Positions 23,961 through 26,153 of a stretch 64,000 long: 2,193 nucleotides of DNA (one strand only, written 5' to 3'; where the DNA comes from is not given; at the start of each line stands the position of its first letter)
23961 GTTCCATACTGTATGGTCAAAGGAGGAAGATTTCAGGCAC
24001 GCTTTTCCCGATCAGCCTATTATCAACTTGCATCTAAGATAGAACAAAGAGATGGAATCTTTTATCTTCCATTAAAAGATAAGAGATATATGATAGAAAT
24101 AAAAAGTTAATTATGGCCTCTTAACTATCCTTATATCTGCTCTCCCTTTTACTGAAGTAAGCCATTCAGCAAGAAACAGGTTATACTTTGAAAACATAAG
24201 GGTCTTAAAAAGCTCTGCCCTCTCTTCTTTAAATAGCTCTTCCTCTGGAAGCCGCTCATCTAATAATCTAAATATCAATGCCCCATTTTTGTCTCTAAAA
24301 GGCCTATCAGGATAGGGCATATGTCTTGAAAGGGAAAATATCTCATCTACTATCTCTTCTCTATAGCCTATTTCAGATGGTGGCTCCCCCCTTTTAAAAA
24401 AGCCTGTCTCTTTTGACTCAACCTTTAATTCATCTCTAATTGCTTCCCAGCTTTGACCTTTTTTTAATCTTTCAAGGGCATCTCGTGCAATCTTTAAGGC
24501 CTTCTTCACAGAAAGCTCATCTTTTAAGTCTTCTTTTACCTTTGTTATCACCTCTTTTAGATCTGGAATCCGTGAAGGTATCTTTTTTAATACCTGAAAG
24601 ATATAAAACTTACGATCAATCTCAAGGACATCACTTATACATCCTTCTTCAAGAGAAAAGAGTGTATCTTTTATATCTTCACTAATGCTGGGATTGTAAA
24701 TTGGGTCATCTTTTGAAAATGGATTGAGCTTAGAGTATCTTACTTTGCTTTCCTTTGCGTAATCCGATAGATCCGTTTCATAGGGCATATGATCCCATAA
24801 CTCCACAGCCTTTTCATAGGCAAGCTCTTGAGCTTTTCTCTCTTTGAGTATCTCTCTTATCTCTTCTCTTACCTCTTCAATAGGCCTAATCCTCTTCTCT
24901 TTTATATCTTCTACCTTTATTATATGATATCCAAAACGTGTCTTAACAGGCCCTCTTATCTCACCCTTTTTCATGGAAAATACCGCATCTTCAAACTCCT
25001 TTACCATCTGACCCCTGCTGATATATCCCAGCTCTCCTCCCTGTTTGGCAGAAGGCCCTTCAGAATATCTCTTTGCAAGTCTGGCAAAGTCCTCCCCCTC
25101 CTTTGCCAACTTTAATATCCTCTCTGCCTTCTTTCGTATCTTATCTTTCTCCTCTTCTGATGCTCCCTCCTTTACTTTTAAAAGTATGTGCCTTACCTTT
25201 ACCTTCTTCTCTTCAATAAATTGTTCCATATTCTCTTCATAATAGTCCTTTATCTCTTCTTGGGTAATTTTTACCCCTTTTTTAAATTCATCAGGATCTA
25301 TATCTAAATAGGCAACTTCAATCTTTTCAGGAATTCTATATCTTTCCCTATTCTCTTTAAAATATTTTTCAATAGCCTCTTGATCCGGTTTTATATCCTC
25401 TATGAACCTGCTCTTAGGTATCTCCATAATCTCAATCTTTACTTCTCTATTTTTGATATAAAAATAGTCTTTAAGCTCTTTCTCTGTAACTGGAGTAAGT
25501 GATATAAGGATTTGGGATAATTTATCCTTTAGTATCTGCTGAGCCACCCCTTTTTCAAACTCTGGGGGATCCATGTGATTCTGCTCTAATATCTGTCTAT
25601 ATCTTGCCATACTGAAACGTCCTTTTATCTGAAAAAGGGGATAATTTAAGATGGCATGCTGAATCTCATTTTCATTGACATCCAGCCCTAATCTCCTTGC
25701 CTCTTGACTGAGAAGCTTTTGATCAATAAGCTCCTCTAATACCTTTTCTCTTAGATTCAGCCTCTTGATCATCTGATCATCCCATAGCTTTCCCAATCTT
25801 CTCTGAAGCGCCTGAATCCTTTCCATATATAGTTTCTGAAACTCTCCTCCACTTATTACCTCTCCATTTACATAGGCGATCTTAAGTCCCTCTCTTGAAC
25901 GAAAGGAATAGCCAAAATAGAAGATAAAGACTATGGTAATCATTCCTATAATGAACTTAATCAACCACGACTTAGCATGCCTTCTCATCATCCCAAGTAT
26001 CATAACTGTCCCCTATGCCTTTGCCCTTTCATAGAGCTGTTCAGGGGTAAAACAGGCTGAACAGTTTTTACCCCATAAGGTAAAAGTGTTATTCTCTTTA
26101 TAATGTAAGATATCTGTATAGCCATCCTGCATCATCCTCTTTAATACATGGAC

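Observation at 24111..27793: Operon Hsp20-Hsp20-DAC-like-ORF70-PpiD: a diadenylate-cyclase-like gene embedded in a proteostasis operon next to osmolyte genes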

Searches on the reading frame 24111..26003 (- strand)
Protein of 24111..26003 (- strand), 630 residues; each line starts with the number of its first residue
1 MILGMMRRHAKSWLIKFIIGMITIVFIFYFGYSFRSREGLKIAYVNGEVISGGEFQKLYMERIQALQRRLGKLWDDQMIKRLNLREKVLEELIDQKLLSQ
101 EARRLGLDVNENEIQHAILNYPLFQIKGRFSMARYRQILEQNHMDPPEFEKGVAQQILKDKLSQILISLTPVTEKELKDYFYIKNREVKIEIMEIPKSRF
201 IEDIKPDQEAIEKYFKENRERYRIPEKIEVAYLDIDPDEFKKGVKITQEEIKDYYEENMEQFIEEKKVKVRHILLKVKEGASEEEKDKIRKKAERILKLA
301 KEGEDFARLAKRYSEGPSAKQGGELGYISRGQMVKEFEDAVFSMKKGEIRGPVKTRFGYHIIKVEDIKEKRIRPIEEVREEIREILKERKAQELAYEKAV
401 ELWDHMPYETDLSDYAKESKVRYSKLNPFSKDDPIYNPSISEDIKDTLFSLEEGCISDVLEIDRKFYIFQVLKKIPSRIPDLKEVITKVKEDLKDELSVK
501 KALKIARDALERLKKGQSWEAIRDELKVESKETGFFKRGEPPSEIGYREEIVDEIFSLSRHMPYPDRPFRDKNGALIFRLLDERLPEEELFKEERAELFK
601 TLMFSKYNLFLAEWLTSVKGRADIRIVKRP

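Call 3: search_protein_families(library=pfam, proteins=[window:24111-26003:-], max_evalue=0.01)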
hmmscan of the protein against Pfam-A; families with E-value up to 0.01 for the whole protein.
window:24111-26003:- (630 aa): 6 families
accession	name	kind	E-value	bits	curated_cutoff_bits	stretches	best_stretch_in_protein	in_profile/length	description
PF13624.11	SurA_N_3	-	2.4e-44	151.5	27.2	1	3-162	2-161/162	SurA-like N-terminal domain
PF13616.12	Rotamase_3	-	3.7e-35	121.4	22.5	1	264-367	12-115/116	PPIC-type PPIASE domain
PF00639.27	Rotamase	-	6.7e-35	120.4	21.7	1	272-366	1-97/97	PPIC-type PPIASE domain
PF13145.12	Rotamase_2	-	3.2e-33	115.5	27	2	246-380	1-121/121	PPIC-type PPIASE domain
PF13623.11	SurA_N_2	-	1.3e-28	100.2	28.5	1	3-139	1-145/145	SurA-like N-terminal domain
PF09312.16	SurA_N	-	4.3e-07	30.6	30.8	1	43-159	6-114/118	SurA N-terminal domain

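Call 4: search_protein_families(library=ncbifam, proteins=[window:24111-26003:-], max_evalue=0.01)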
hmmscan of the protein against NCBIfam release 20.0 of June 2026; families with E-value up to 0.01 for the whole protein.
window:24111-26003:- (630 aa): 10 families
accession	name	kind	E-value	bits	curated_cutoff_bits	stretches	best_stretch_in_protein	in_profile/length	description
NF008054.0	PRK10788.1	equivalog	1.9e-67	228.4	493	1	5-627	4-620/626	peptidylprolyl isomerase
NF000809.0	PRK00059.1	equivalog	1.2e-46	159.7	303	2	239-404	167-323/336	peptidylprolyl isomerase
TIGR02933.1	nifM_nitrog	equivalog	5.7e-30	105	168.2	1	245-393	101-246/256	nitrogen fixation protein NifM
NF002824.0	PRK02998.1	subfamily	4.7e-24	85.2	360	1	148-395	40-249/283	peptidylprolyl isomerase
NF008038.0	PRK10770.1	equivalog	7.2e-24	84.4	394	1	221-371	127-277/431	peptidylprolyl isomerase SurA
NF002846.0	PRK03095.1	equivalog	4.5e-22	78.9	361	1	201-396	63-249/287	peptidylprolyl isomerase PrsA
NF011969.0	PRK15441.1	equivalog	7.2e-20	71.2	127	1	289-364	14-89/93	peptidylprolyl isomerase PpiC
NF002827.0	PRK03002.1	equivalog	4.6e-17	61.9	343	1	205-398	70-254/285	peptidylprolyl isomerase PrsA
NF003356.0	PRK04405.1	subfamily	6e-11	41.9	339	1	240-368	123-237/299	peptidylprolyl isomerase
NF051879.1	TDE1658_narrow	equivalog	6.1e-09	35.3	340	2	82-141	60-119/342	MOSP complex formation periplasmic protein, TDE1658 family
